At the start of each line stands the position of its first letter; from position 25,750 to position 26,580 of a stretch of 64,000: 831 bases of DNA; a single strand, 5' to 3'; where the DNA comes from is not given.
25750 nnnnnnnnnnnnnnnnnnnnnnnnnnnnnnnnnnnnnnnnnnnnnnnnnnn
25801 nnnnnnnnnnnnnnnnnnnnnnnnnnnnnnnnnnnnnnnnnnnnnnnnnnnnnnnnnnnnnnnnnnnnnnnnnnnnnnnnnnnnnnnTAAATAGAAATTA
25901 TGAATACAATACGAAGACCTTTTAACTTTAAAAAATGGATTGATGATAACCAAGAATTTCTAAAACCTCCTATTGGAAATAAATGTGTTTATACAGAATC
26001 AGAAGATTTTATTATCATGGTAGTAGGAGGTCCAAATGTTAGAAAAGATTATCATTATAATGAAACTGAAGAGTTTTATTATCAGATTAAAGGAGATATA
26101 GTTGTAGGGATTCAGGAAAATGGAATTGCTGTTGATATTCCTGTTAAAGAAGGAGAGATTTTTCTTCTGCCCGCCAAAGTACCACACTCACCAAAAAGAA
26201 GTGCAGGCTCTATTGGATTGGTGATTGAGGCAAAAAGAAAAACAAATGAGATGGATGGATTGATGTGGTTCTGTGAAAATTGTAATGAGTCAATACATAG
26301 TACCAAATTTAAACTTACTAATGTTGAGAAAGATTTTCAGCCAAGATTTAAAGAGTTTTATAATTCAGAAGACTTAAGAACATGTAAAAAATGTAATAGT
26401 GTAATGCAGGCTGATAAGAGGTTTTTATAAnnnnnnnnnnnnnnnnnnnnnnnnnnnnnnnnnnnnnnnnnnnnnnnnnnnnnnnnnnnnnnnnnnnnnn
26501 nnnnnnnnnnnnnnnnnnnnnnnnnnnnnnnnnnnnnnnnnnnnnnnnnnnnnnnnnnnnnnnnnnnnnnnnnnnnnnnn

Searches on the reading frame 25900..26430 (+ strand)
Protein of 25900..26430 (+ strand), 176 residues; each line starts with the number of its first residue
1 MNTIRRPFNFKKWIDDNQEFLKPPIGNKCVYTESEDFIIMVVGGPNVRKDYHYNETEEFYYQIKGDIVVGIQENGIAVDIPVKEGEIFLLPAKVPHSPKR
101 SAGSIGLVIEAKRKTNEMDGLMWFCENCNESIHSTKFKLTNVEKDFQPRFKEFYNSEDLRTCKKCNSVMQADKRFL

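Call 3: search_protein_families(library=pfam, proteins=[window:25900-26430:+])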
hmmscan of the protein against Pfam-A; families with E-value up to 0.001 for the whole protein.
window:25900-26430:+ (176 aa): 2 families
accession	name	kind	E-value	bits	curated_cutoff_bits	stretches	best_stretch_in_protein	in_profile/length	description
PF06052.18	3-HAO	-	1.5e-58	197.2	25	1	6-154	5-151/151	3-hydroxyanthranilic acid dioxygenase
PF07883.17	Cupin_2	-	1.3e-05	25.3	27.2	1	50-98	12-56/70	Cupin domain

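Call 4: search_protein_families(library=ncbifam, proteins=[window:25900-26430:+])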
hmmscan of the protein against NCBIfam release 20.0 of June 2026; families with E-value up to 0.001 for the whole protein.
window:25900-26430:+ (176 aa): 2 families
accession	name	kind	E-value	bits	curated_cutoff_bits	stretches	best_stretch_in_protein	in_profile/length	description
NF009763.0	PRK13264.1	equivalog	5.2e-78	261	220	1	3-174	3-173/178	3-hydroxyanthranilate 3,4-dioxygenase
TIGR03037.1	anthran_nbaC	equivalog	9.9e-70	233.7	145.95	1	8-166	1-158/159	3-hydroxyanthranilate 3,4-dioxygenase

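Call 52: search_dna_similar(query=window:25900-26430:+, collection=plasmids, mode=protein, max_evalue=1e-10, max_rows=40)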
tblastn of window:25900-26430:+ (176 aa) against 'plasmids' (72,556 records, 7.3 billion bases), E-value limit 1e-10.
Records with a match: 78; places in all: 81; records where one place covers at least 80% of the query: 77.
Best place of each record, by identity: <60% 78.
By first word of the organism name: Phaeobacter 23; Ensifer 10; Mycetohabitans 9; Streptomyces 5; Cupriavidus 3; Tritonibacter 3; Ruegeria 2; Rhizobium 2; Rhodococcus 2; Polaromonas 2; and 15 more.
By predicted mobility (MOB-suite, as given by PLSDB): non-mobilizable 51; conjugative 20; mobilizable 7.
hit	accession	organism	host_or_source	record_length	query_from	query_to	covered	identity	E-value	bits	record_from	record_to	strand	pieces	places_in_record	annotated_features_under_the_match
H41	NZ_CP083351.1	Ensifer adhaerens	cell culture,The sample was isolated ...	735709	8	168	91%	49.4%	6e-49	176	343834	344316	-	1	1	3-hydroxyanthranilate 3,4-dioxygenase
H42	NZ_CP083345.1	Ensifer adhaerens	cell culture,soil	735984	8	168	91%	49.4%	6e-49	176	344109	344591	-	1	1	3-hydroxyanthranilate 3,4-dioxygenase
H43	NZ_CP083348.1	Ensifer adhaerens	cell culture,soil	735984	8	168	91%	49.4%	6e-49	176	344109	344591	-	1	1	3-hydroxyanthranilate 3,4-dioxygenase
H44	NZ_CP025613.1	Niveispirillum cyanobacteriorum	sing cell,cyanobacterial aggregates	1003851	1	168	95%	46.7%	1e-51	183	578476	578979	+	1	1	none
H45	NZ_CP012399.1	Chelatococcus sp. CO-6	whole organism,Shengli Oilfield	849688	1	173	98%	45.1%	1e-46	169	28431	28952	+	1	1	3-hydroxyanthranilate 3,4-dioxygenase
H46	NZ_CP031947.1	Ruegeria sp. AD91A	-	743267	6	168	93%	47.6%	4e-48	173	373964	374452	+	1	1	3-hydroxyanthranilate 3,4-dioxygenase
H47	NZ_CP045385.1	Ruegeria sp. THAF33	pure culture,Surface of a polyethylene ...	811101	6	168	93%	47.6%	5e-48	173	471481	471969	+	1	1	3-hydroxyanthranilate 3,4-dioxygenase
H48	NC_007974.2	Cupriavidus metallidurans CH34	-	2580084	1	168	95%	45.6%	2e-44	163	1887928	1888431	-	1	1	none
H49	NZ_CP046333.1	Cupriavidus metallidurans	sedimentation pond in a zinc factory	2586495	1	168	95%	45.6%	2e-44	163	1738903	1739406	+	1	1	none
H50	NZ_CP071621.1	Rhizobium bangladeshense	lentil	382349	6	168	93%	47.0%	9e-50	178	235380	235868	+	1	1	3-hydroxyanthranilate 3,4-dioxygenase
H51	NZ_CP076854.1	Rhizobium sp. WYJ-E13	Curcuma wenyujin Y.H. Chen et C. ...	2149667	6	168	93%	46.3%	4e-49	176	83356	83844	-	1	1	none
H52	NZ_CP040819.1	Paroceanicella profunda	Cell culture,Deep seawater from Mariana ...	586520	8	168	91%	46.9%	5e-46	167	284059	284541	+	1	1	3-hydroxyanthranilate 3,4-dioxygenase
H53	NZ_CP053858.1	Agrobacterium pusense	Fusarium oxysporum f. sp. ...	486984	8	168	91%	46.3%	2e-46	169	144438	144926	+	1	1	3-hydroxyanthranilate 3,4-dioxygenase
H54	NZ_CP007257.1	Rhodococcus erythropolis R138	Hydroponic pots with potatoes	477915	1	168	95%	44.4%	7e-45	164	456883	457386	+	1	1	3-hydroxyanthranilate 3,4-dioxygenase | RidA family protein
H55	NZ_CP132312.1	Shinella zoogloeoides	Homo sapiens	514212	3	168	94%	44.9%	9e-46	166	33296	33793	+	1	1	3-hydroxyanthranilate 3,4-dioxygenase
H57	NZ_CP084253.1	Caballeronia sp. Sq4a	Anasa tristis,Cell culture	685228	6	168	93%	45.1%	3e-44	162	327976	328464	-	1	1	3-hydroxyanthranilate 3,4-dioxygenase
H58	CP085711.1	Bacillus sp. F19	single cell,soil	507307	1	169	96%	42.9%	3e-41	154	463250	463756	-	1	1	3-hydroxyanthranilate 3,4-dioxygenase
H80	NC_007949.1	Polaromonas sp. JS666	-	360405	6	168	93%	41.5%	6e-40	150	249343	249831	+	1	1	3-hydroxyanthranilate 3,4-dioxygenase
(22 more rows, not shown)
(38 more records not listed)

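Call 53: get_annotated_region(hit=H41, flank=10000)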
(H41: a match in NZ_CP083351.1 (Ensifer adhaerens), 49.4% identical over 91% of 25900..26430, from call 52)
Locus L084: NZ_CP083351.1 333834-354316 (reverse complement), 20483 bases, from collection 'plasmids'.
description: Ensifer adhaerens strain W2-B9 plasmid p1, complete sequence
organism: Ensifer adhaerens (NCBI taxid 106592)
taxonomy: Bacteria; Pseudomonadota; Alphaproteobacteria; Hyphomicrobiales; Rhizobiaceae; Ensifer; Ensifer adhaerens
host: -; source: cell culture,The sample was isolated from cell culture after 9 month of microevolution experiment; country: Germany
typing (MOB-suite, as given by PLSDB): non-mobilizable; mating-pair formation MPF_T
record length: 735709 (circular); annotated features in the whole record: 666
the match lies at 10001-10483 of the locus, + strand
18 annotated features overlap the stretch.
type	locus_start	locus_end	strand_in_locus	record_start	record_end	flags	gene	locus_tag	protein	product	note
CDS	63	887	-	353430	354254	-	-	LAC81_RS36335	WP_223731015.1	NAD(P)-dependent oxidoreductase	-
CDS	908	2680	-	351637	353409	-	-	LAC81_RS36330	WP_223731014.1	hydantoinase B/oxoprolinase family protein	-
CDS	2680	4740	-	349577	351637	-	-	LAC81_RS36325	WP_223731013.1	hydantoinase/oxoprolinase family protein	-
CDS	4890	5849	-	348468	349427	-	-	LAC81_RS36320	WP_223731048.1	LysR family transcriptional regulator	GO:0006355 - regulation of DNA-templated transcription [Evidence IEA]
CDS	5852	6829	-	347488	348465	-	-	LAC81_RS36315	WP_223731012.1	LysR family transcriptional regulator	GO:0006355 - regulation of DNA-templated transcription [Evidence IEA]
CDS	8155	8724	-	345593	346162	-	-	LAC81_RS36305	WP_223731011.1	CGNR zinc finger domain-containing protein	-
CDS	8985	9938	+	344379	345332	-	-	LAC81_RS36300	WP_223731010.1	dihydrodipicolinate synthase family protein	GO:0009436 - glyoxylate catabolic process [Evidence IEA]; GO:0071704 - organic substance metabolic process [Evidence ...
CDS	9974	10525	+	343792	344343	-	-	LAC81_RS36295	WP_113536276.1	3-hydroxyanthranilate 3,4-dioxygenase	-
CDS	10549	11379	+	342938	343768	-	-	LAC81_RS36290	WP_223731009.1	aspartate dehydrogenase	-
CDS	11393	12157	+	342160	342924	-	-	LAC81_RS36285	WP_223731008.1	SDR family oxidoreductase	-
CDS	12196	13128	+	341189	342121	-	-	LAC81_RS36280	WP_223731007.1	EamA family transporter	-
CDS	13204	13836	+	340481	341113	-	-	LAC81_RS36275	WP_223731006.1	LysE family translocator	-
CDS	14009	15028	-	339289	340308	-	-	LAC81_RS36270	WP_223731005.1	molybdopterin-binding protein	-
CDS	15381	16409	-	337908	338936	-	-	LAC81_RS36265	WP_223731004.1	ABC transporter permease subunit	GO:0055085 - transmembrane transport [Evidence IEA]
CDS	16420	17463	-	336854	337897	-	-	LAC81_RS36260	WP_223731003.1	ABC transporter permease subunit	GO:0015837 - amine transport [Evidence IEA]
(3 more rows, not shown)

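Call 54: get_annotated_region(hit=H46, flank=10000)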
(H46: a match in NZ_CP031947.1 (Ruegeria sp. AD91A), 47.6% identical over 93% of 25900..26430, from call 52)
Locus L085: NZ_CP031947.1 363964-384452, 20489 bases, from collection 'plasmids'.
description: Ruegeria sp. AD91A plasmid unnamed1, complete sequence
organism: Ruegeria sp. AD91A (NCBI taxid 2293862)
taxonomy: Bacteria; Pseudomonadota; Alphaproteobacteria; Rhodobacterales; Roseobacteraceae; Ruegeria; Ruegeria sp. AD91A
host: -; source: -; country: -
typing (MOB-suite, as given by PLSDB): non-mobilizable
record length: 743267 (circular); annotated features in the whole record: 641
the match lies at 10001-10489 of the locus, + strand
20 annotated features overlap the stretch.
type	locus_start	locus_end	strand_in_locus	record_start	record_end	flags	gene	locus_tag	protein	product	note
CDS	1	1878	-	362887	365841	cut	-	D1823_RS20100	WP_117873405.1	sarcosine oxidase subunit alpha family protein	-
CDS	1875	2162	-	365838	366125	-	-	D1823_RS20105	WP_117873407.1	sarcosine oxidase subunit delta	-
CDS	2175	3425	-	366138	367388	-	-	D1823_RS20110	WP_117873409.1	sarcosine oxidase subunit beta family protein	GO:0046653 - tetrahydrofolate metabolic process [Evidence IEA]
CDS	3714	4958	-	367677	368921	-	-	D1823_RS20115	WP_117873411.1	gephyrin-like molybdotransferase Glp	-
CDS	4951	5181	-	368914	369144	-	-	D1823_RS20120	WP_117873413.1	hypothetical protein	-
CDS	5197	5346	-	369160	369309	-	-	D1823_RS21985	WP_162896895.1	hypothetical protein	-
CDS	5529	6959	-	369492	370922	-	-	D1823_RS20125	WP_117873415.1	NAD-dependent succinate-semialdehyde dehydrogenase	-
CDS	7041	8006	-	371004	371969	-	-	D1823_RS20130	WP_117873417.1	LysR substrate-binding domain-containing protein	-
CDS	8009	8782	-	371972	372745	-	-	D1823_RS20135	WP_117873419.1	aspartate dehydrogenase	-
CDS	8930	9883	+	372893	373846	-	-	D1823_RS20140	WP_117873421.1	dihydrodipicolinate synthase family protein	-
CDS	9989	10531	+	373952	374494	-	-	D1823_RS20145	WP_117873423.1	3-hydroxyanthranilate 3,4-dioxygenase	-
CDS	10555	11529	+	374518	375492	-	-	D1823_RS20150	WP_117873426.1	TRAP transporter substrate-binding protein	-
CDS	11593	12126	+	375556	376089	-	-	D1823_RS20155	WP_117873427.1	TRAP transporter small permease subunit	-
CDS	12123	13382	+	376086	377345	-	-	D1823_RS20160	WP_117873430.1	TRAP transporter large permease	GO:0008643 - carbohydrate transport [Evidence IEA]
CDS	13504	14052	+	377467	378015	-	-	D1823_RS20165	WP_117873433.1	thioredoxin family protein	-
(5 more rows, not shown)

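Call 55: get_annotated_region(hit=H54, flank=10000)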
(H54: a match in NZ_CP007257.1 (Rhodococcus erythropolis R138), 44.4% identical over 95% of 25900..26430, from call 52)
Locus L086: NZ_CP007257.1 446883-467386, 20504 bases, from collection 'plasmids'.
description: Rhodococcus erythropolis R138 plasmid pLRE138, complete sequence
organism: Rhodococcus erythropolis R138 (NCBI taxid 1289591)
taxonomy: Bacteria; Actinomycetota; Actinomycetes; Mycobacteriales; Nocardiaceae; Rhodococcus; Rhodococcus erythropolis; Rhodococcus erythropolis R138
host: -; source: Hydroponic pots with potatoes; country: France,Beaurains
typing (MOB-suite, as given by PLSDB): mobilizable; relaxase MOBP,MOBP
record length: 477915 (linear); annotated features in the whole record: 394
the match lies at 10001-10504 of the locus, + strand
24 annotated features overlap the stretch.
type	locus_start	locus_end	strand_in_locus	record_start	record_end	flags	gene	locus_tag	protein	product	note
CDS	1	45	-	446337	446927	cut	-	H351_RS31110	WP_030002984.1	hypothetical protein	-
CDS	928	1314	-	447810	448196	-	-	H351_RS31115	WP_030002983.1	hypothetical protein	-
CDS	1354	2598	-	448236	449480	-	-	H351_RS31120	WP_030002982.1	lipase family protein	GO:0016042 - lipid catabolic process [Evidence IEA]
CDS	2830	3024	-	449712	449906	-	-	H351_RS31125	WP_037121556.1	hypothetical protein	-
CDS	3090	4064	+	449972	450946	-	ligD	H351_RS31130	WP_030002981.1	non-homologous end-joining DNA ligase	GO:0006310 - DNA recombination [Evidence IEA]; GO:0006281 - DNA repair [Evidence IEA]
CDS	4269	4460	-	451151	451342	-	-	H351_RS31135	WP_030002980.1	hypothetical protein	-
CDS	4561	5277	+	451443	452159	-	-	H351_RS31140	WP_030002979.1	SOS response-associated peptidase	GO:0018142 - obsolete protein-DNA covalent cross-linking [Evidence IEA]; GO:0009432 - SOS response [Evidence IEA]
CDS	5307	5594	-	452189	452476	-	-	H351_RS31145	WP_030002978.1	hypothetical protein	-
CDS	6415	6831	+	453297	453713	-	-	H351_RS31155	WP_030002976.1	pyridoxamine 5'-phosphate oxidase family protein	-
CDS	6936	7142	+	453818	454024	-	-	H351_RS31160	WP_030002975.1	hypothetical protein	-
CDS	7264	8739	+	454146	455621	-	-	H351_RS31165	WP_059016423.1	2-hydroxymuconic semialdehyde dehydrogenase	-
CDS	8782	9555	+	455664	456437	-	-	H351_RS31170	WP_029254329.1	4-oxalocrotonate decarboxylase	-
CDS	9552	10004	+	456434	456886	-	-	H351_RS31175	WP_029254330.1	RidA family protein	-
CDS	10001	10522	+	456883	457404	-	-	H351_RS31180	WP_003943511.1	3-hydroxyanthranilate 3,4-dioxygenase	-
CDS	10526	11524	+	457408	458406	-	-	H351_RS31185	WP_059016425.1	amidohydrolase family protein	-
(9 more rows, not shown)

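Call 56: get_annotated_region(hit=H58, flank=10000)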
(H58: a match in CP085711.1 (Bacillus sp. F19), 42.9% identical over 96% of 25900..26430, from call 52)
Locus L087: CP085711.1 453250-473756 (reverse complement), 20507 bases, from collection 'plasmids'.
description: Bacillus sp. F19 plasmid unnamed, complete sequence
organism: Bacillus sp. F19 (NCBI taxid 2884833)
taxonomy: Bacteria; Bacillota; Bacilli; Bacillales; Bacillaceae; Bacillus; Bacillus sp. F19
host: -; source: single cell,soil; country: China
typing (MOB-suite, as given by PLSDB): non-mobilizable
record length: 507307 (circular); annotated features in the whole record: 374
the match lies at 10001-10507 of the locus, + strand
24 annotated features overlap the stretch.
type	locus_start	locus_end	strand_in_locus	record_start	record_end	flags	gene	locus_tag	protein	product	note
CDS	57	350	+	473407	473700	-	-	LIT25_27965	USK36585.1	ribbon-helix-helix domain-containing protein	-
CDS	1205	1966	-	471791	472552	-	-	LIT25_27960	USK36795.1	Rpn family recombination-promoting nuclease/putative transposase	-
CDS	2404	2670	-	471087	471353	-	-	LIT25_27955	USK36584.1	hypothetical protein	-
CDS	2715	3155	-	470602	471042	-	-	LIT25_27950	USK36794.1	Rpn family recombination-promoting nuclease/putative transposase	-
CDS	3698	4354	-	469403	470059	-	-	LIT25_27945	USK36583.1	Crp/Fnr family transcriptional regulator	-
CDS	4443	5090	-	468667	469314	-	-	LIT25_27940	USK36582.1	Crp/Fnr family transcriptional regulator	-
CDS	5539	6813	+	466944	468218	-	-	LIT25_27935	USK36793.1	aromatic acid/H+ symport family MFS transporter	-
CDS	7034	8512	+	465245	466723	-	-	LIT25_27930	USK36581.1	4-hydroxyphenylacetate 3-hydroxylase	-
CDS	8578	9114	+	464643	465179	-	-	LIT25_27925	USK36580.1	FAD synthetase family protein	-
CDS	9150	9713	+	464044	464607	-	-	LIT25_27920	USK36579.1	NAD(P)H-dependent oxidoreductase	-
CDS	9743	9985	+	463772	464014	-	-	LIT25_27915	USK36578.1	2-hydroxymuconate tautomerase family protein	-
CDS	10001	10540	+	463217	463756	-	-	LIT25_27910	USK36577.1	3-hydroxyanthranilate 3,4-dioxygenase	-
CDS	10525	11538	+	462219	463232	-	-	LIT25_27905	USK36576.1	amidohydrolase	-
CDS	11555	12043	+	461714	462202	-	-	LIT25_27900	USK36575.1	RidA family protein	-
CDS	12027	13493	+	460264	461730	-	-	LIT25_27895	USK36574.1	aldehyde dehydrogenase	-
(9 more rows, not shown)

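Call 68: get_annotated_region(hit=H48, flank=10000)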
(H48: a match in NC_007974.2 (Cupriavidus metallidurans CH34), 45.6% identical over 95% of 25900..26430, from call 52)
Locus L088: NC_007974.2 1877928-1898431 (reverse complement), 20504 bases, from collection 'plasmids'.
description: Cupriavidus metallidurans CH34 megaplasmid, complete sequence
organism: Cupriavidus metallidurans CH34 (NCBI taxid 266264)
taxonomy: Bacteria; Pseudomonadota; Betaproteobacteria; Burkholderiales; Burkholderiaceae; Cupriavidus; Cupriavidus metallidurans; Cupriavidus metallidurans CH34
host: -; source: -; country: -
typing (MOB-suite, as given by PLSDB): mobilizable; replicon rep_cluster_104,rep_cluster_1581,rep_cluster_80; relaxase MOBP,MOBP
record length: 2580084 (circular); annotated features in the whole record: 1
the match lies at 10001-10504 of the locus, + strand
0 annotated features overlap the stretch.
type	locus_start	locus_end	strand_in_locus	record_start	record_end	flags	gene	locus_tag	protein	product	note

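Call 69: get_annotated_region(hit=H57, flank=10000)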
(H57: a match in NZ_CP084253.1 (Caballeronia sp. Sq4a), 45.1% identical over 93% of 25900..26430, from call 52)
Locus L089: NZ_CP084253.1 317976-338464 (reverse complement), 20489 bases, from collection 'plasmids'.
description: Caballeronia sp. Sq4a plasmid p1, complete sequence
organism: Caballeronia sp. Sq4a (NCBI taxid 2878152)
taxonomy: Bacteria; Pseudomonadota; Betaproteobacteria; Burkholderiales; Burkholderiaceae; Caballeronia; Caballeronia sp. Sq4a
host: -; source: Anasa tristis,Cell culture; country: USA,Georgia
typing (MOB-suite, as given by PLSDB): non-mobilizable
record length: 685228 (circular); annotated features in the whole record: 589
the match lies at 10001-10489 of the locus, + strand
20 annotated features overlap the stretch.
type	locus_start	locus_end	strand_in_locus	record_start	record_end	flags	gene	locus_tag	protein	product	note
CDS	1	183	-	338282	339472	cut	-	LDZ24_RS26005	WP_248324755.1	acyl-CoA dehydrogenase family protein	-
CDS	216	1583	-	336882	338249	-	-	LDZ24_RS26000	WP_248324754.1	MFS transporter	GO:0055085 - transmembrane transport [Evidence IEA]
CDS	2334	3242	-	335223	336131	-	-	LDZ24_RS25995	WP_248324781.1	LysR family transcriptional regulator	-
CDS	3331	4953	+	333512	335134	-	-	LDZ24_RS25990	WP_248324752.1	ATP-dependent acyl-CoA ligase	GO:0006633 - fatty acid biosynthetic process [Evidence IEA]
CDS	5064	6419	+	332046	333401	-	-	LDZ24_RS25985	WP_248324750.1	MFS transporter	GO:0055085 - transmembrane transport [Evidence IEA]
CDS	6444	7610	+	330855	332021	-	-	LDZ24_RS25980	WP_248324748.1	thiolase family protein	-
CDS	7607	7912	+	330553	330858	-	-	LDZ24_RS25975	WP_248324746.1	zinc ribbon domain-containing protein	-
CDS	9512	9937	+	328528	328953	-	-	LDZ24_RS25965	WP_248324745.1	RidA family protein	-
CDS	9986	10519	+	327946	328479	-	-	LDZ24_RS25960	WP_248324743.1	3-hydroxyanthranilate 3,4-dioxygenase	-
CDS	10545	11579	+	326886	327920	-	-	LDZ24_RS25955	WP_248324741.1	amidohydrolase family protein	-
CDS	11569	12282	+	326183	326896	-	-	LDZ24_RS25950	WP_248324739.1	SDR family NAD(P)-dependent oxidoreductase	-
CDS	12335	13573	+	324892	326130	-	-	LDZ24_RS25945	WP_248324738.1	dienelactone hydrolase family protein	-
CDS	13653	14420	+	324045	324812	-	-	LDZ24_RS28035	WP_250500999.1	porin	-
CDS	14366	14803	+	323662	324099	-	-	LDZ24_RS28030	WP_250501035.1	porin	-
CDS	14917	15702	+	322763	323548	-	trpC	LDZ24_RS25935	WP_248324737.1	indole-3-glycerol phosphate synthase TrpC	GO:0006568 - tryptophan metabolic process [Evidence IEA]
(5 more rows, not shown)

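Call 70: get_annotated_region(hit=H80, flank=10000)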
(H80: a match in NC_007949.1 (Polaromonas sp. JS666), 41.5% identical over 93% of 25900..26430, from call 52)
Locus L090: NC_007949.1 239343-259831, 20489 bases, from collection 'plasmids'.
description: Polaromonas sp. JS666 plasmid 1, complete sequence
organism: Polaromonas sp. JS666 (NCBI taxid 296591)
taxonomy: Bacteria; Pseudomonadota; Betaproteobacteria; Burkholderiales; Comamonadaceae; Polaromonas; Polaromonas sp. JS666
host: -; source: -; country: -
typing (MOB-suite, as given by PLSDB): conjugative; replicon rep_cluster_944; relaxase MOBH,MOBP; mating-pair formation MPF_T
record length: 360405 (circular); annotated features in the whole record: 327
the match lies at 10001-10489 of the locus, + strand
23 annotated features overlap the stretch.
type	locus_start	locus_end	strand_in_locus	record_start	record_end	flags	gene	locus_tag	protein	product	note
CDS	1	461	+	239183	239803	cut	-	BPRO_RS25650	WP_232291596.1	NAD(P)H-dependent oxidoreductase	-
CDS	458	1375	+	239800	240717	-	-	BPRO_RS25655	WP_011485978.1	branched-chain amino acid ABC transporter permease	GO:0015803 - branched-chain amino acid transport [Evidence IEA]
CDS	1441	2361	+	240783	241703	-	-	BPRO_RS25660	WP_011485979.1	branched-chain amino acid ABC transporter permease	GO:0015803 - branched-chain amino acid transport [Evidence IEA]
CDS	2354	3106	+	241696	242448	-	-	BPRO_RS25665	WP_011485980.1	ABC transporter ATP-binding protein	-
CDS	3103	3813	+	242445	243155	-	-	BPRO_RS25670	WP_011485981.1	ABC transporter ATP-binding protein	-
CDS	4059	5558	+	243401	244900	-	-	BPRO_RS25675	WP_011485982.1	2-hydroxymuconic semialdehyde dehydrogenase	-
CDS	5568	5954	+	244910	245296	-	-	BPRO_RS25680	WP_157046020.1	RidA family protein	-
CDS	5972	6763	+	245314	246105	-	-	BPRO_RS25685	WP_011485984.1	fumarylacetoacetate hydrolase family protein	-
CDS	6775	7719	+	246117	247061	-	-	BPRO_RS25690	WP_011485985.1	acetaldehyde dehydrogenase (acetylating)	-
CDS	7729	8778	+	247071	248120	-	dmpG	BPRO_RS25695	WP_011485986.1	4-hydroxy-2-oxovalerate aldolase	-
CDS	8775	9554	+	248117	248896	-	-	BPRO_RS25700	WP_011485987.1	fumarylacetoacetate hydrolase family protein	-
CDS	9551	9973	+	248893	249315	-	-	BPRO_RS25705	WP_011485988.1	RidA family protein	-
CDS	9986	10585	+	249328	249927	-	-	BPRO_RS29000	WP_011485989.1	3-hydroxyanthranilate 3,4-dioxygenase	-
CDS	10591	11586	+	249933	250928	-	-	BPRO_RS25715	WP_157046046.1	amidohydrolase family protein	-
CDS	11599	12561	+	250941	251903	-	-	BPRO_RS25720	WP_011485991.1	LysR family transcriptional regulator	GO:0006355 - regulation of DNA-templated transcription [Evidence IEA]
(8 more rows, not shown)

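Call 71: get_annotated_region(hit=H45, flank=10000)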
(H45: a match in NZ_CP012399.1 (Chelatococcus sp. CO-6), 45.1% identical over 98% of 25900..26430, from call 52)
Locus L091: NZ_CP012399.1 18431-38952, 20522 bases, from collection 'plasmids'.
description: Chelatococcus sp. CO-6 plasmid pCO-6, complete sequence
organism: Chelatococcus sp. CO-6 (NCBI taxid 1702325)
taxonomy: Bacteria; Pseudomonadota; Alphaproteobacteria; Hyphomicrobiales; Chelatococcaceae; Chelatococcus; Chelatococcus sp. CO-6
host: -; source: whole organism,Shengli Oilfield; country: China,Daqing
typing (MOB-suite, as given by PLSDB): non-mobilizable
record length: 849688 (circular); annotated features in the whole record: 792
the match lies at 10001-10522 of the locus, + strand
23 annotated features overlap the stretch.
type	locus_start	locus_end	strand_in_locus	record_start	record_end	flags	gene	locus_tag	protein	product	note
CDS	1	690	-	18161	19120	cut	-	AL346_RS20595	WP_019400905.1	ABC transporter substrate-binding protein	-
CDS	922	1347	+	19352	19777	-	-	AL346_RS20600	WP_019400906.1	Rrf2 family transcriptional regulator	-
CDS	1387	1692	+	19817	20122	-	-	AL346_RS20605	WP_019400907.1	DUF6522 family protein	-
CDS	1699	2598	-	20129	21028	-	-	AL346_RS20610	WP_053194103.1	LysR family transcriptional regulator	-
CDS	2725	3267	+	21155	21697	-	-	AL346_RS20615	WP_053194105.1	peroxidase-related enzyme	-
CDS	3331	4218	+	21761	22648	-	-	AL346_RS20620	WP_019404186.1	pyridoxamine 5'-phosphate oxidase family protein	-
CDS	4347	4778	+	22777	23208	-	-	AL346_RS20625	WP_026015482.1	carboxymuconolactone decarboxylase family protein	-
CDS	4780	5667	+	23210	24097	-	sigJ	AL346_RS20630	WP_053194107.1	RNA polymerase sigma factor SigJ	GO:0006352 - DNA-templated transcription initiation [Evidence IEA]; GO:0006355 - regulation of DNA-templated ...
CDS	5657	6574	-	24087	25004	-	-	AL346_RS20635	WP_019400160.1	LysR family transcriptional regulator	GO:0006355 - regulation of DNA-templated transcription [Evidence IEA]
CDS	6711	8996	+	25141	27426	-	-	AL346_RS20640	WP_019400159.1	xanthine dehydrogenase family protein molybdopterin-binding subunit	-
CDS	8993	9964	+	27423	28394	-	-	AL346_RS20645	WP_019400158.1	dihydrodipicolinate synthase family protein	GO:0009436 - glyoxylate catabolic process [Evidence IEA]; GO:0071704 - organic substance metabolic process [Evidence ...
CDS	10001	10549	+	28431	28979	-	-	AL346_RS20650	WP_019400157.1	3-hydroxyanthranilate 3,4-dioxygenase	-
CDS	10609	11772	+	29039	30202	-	-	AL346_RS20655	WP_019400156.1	ABC transporter substrate-binding protein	-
CDS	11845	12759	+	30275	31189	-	-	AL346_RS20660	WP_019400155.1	branched-chain amino acid ABC transporter permease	GO:0015803 - branched-chain amino acid transport [Evidence IEA]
CDS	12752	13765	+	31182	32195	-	-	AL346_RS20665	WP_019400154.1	branched-chain amino acid ABC transporter permease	GO:0015803 - branched-chain amino acid transport [Evidence IEA]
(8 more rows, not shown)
